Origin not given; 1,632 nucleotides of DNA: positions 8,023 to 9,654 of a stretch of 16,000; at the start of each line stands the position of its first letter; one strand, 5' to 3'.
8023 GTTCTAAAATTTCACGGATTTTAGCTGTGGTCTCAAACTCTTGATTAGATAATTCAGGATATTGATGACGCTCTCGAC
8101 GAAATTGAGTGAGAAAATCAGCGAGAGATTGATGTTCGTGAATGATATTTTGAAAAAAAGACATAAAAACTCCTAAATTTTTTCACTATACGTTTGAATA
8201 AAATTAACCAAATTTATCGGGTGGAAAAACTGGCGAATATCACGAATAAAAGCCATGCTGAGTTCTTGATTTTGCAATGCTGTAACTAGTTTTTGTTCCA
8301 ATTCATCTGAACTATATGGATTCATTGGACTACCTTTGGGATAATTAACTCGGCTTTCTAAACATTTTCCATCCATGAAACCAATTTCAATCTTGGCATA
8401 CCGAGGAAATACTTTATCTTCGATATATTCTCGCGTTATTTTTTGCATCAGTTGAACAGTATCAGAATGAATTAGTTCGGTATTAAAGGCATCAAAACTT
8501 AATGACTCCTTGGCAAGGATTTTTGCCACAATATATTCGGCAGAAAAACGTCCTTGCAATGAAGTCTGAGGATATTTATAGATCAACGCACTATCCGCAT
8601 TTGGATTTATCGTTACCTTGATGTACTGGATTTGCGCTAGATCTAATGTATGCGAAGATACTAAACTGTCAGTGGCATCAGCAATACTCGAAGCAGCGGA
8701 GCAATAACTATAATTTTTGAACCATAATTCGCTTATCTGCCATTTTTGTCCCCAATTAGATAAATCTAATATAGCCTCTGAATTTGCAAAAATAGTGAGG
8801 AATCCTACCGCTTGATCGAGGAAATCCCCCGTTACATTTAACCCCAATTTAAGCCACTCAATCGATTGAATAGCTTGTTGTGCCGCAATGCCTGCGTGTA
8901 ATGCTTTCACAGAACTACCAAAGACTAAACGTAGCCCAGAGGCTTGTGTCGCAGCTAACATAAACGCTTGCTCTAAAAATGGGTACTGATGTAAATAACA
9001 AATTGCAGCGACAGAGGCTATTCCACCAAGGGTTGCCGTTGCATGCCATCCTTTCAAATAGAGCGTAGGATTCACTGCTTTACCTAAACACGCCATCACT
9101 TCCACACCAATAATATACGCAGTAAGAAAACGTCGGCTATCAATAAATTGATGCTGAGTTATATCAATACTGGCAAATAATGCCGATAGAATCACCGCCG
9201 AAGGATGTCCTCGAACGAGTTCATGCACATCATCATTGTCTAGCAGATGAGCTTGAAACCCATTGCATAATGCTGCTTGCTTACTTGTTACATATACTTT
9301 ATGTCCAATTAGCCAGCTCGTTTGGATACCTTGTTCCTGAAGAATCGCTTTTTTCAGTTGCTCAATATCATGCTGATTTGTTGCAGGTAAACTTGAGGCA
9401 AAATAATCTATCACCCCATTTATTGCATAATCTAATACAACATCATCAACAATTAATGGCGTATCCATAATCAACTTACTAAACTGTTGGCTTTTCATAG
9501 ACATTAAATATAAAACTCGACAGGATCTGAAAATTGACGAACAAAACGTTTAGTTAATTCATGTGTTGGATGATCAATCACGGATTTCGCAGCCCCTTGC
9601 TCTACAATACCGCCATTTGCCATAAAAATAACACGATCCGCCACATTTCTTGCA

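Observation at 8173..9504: Hypothesis: the orphan MmgE/PrpD-family gene encodes an epimerase for the succinyl stereocentre of 2SC, feeding a stereospecific lyase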

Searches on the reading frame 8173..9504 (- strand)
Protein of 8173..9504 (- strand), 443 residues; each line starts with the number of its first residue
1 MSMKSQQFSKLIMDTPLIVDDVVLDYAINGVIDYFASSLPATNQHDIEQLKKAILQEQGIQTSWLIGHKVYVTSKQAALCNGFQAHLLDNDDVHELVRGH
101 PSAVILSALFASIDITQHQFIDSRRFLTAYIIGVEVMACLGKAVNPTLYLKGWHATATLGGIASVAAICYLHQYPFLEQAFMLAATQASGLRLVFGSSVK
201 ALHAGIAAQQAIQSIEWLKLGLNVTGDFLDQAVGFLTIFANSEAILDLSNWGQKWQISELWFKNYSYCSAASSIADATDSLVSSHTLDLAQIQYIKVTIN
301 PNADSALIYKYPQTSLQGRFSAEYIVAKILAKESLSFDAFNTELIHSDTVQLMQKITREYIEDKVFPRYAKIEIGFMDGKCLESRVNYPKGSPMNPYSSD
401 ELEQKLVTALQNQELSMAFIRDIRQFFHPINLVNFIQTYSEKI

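Call 5: search_protein_families(library=pfam, proteins=[window:8173-9504:-])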
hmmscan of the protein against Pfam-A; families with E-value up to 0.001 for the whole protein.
window:8173-9504:- (443 aa): 2 families
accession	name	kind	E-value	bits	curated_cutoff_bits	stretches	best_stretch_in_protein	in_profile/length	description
PF03972.19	MmgE_PrpD_N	-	7.2e-35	120.8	32.1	1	20-242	16-238/244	MmgE/PrpD N-terminal domain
PF19305.4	MmgE_PrpD_C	-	7.3e-20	71.9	32.1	1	265-411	1-153/173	MmgE/PrpD C-terminal domain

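Call 20: search_solved_structures(query=window:8173-9504:-, max_evalue=0.001, show_alignments=2)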
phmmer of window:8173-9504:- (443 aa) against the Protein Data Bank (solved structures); distinct sequences matched with E-value up to 0.001: 10.
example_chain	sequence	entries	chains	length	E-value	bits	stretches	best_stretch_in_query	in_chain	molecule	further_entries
7bra_A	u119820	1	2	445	2.1e-70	241.1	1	27-416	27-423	Bacillus subtilis IRG1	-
7e9d_A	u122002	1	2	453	4.2e-69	236.9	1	27-428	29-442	IRG1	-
2hp3_A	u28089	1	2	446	9.3e-40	140.2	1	21-406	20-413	IDS-epimerase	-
2hp0_A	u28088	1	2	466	1.1e-39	140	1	21-406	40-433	IDS-epimerase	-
12vt_A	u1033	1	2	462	1.2e-16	64.1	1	73-407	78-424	Cis-aconitate decarboxylase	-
12vw_A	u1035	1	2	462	3.2e-16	62.7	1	73-407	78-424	Cis-aconitate decarboxylase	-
12ux_A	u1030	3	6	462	4.5e-16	62.2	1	73-407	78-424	Cis-aconitate decarboxylase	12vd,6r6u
12vq_A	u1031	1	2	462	5.8e-15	58.5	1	73-407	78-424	Cis-aconitate decarboxylase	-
7br9_A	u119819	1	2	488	2.2e-13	53.3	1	75-406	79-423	Cis-aconitate decarboxylase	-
6r6t_A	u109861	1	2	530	2.9e-13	53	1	75-406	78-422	Cis-aconitate decarboxylase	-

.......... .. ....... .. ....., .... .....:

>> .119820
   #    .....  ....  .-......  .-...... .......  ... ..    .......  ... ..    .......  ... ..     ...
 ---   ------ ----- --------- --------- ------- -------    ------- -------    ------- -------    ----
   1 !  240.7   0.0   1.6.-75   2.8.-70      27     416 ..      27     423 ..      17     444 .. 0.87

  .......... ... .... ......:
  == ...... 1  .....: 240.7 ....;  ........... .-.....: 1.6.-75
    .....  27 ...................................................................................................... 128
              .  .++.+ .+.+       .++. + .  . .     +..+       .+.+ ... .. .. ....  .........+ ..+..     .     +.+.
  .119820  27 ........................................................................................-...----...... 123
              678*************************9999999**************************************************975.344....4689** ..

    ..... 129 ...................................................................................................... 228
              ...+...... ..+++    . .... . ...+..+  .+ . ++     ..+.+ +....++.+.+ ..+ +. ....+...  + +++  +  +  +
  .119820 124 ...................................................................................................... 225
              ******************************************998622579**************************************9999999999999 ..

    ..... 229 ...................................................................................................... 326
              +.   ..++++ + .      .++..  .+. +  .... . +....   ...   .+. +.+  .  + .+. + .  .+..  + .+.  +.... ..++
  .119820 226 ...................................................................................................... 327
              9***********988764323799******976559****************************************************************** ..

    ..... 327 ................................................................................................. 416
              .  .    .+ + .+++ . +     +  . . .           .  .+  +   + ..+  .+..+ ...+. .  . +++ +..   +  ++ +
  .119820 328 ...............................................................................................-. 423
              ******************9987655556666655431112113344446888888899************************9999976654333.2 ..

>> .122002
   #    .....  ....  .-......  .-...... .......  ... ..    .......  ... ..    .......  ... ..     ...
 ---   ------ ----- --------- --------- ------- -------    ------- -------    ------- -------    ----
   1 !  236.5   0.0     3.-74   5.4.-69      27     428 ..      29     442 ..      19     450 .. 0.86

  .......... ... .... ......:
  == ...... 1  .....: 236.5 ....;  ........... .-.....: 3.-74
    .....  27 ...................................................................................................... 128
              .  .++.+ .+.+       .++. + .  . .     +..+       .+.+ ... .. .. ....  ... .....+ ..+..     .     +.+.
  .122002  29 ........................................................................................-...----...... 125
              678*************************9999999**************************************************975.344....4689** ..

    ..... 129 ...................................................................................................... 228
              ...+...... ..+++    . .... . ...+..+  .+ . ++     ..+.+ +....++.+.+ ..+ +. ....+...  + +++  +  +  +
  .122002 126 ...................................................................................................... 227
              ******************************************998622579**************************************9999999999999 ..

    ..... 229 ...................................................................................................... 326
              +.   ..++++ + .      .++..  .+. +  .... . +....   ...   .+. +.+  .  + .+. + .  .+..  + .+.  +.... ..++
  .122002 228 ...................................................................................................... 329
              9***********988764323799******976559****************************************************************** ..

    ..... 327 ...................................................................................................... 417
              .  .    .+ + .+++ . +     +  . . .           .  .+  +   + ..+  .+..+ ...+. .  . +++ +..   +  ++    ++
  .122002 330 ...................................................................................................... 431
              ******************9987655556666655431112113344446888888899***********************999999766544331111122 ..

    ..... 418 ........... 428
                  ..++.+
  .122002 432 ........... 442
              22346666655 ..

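Call 26: find_homologous_proteins(query=window:8173-9504:-, max_evalue=1e-10)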
Query window:8173-9504:- (443 aa): 170 proteins with E <= 1e-10 among 6059 candidates; the best 120 are listed.
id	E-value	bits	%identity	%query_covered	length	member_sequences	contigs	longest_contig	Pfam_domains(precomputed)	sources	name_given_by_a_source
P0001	6.6e-292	986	100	100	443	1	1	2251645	PF19305.5,PF03972.20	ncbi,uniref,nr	ncbi:MmgE/PrpD family protein [Actinobacillus indolicus]|uniref:MmgE/PrpD family protein n=1 Tax=Act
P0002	1.2e-260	883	90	100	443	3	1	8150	PF19305.5,PF03972.20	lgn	-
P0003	4.2e-148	512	55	99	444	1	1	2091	PF19305.5,PF03972.20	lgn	-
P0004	1.4e-141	491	54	99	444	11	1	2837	PF19305.5,PF03972.20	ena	-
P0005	1.6e-140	487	53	98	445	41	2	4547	PF19305.5,PF03972.20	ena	-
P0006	2.5e-136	473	52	99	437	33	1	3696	PF19305.5,PF03972.20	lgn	-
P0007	1.4e-135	471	52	96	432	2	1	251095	PF19305.5,PF03972.20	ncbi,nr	ncbi:MmgE/PrpD family protein [Aggregatibacter actinomycetemcomitans]|nr:MmgE/PrpD family protein [A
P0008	1.9e-135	470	52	95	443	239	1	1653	PF19305.5,PF03972.20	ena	-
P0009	5.3e-135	469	53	99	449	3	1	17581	PF19305.5,PF03972.20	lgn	-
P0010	7.3e-135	468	53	97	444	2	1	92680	PF19305.5,PF03972.20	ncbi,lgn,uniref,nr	ncbi:2-methylcitrate dehydratase PrpD [Pasteurella langaaensis DSM 22999]|uniref:2-methylcitrate deh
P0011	1.9e-134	467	51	98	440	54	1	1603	PF19305.5,PF03972.20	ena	-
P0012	9.7e-134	465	53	99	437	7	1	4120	PF19305.5,PF03972.20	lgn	-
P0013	1.2e-133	464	52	99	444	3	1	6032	PF19305.5,PF03972.20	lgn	-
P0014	1.3e-133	464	52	99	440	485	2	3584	PF19305.5,PF03972.20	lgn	-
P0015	2.4e-133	463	51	100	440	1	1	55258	PF19305.5,PF03972.20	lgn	-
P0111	2.6e-39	154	32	91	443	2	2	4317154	PF19305.5,PF03972.20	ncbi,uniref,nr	ncbi:MmgE/PrpD family protein [Dickeya poaceiphila]|uniref:MmgE/PrpD family protein n=1 Tax=Dickeya 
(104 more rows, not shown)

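Call 28: find_related_loci(query=A1, collection=genome_contigs, flank=10000)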
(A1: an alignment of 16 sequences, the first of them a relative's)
Query A1 (443 aa) in genome_contigs; peptide patterns used: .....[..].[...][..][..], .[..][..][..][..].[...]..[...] (x = any residue, [..] = any of these).
600 stretches matched a pattern (row limit reached: there are more); 573 encode a relative of the query (tblastn E <= 1e-3); the best 80 are kept; 80 distinct loci.
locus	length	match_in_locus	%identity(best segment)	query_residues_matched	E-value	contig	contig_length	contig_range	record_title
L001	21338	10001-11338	52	5-440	1e-140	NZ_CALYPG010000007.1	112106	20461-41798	MAG: uncultured Gilliamella sp. isolate SRR11267056_bin.8_metawrap_v1.3.0_MAG ERZ9515167_21, whole genome shotgun sequen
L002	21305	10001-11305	52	5-439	1e-139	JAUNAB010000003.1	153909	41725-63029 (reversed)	MAG: Pasteurellaceae bacterium isolate S18M_Sa_7 NODE_38_length_153909_cov_125.117027, whole genome shotgun sequence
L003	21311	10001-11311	51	3-439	9e-138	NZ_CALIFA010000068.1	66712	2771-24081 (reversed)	MAG: Haemophilus parahaemolyticus isolate ERR1474568_bin.54_CONCOCT_v1.1_MAG ERZ651119.60, whole genome shotgun sequence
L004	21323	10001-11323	51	5-436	2e-134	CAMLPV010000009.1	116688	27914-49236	MAG: uncultured Gilliamella sp. isolate SRR12181053_bin.8_metawrap_v1.3.0_MAG genome assembly, contig: ERZ12593183_36, w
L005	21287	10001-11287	52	5-423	2e-132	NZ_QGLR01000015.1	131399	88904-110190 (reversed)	Gilliamella apicola strain ESL0182 Ga0133558_115, whole genome shotgun sequence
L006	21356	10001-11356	48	5-439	2e-128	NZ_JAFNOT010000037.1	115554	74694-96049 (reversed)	Gilliamella sp. B3781 B3781_Gilliamella_C847, whole genome shotgun sequence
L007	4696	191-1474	51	1-426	1e-127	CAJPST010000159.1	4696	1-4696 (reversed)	MAG: uncultured Mesocricetibacter sp. isolate SRR9217471-mag-bin.13 genome assembly, contig: SRR9217471-mag-bin.13_3409,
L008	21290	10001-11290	50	11-443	2e-125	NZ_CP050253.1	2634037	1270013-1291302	Zophobihabitans entericus strain IPMB12 chromosome, complete genome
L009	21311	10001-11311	48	1-431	3e-124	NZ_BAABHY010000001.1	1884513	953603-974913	Orbus sasakiae strain JCM 18050 sequence01, whole genome shotgun sequence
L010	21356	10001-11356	49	5-439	2e-123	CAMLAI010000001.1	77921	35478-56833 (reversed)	MAG: uncultured Gilliamella sp. isolate SRR10914164_bin.6_metawrap_v1.3.0_MAG genome assembly, contig: ERZ12593055_35, w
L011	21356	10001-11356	49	5-439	3e-126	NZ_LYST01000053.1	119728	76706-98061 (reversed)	Gilliamella sp. wkB171 Gilliamella_apicola_wkB171_contig57, whole genome shotgun sequence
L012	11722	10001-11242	43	2-413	2e-98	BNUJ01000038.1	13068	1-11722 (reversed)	Deferribacterales bacterium MS499-41 DNA, sequence038, whole genome shotgun sequence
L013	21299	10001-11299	42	3-428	4e-98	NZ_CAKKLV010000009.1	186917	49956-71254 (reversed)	Peribacillus sp. Bi96, whole genome shotgun sequence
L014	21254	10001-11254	43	3-413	1e-97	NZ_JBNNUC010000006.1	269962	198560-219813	Peribacillus sp. NPDC094092 NPDC094092_184_G1.ctg-0006, whole genome shotgun sequence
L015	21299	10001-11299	42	3-428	5e-97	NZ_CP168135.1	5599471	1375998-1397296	Peribacillus sp. RS7 chromosome, complete genome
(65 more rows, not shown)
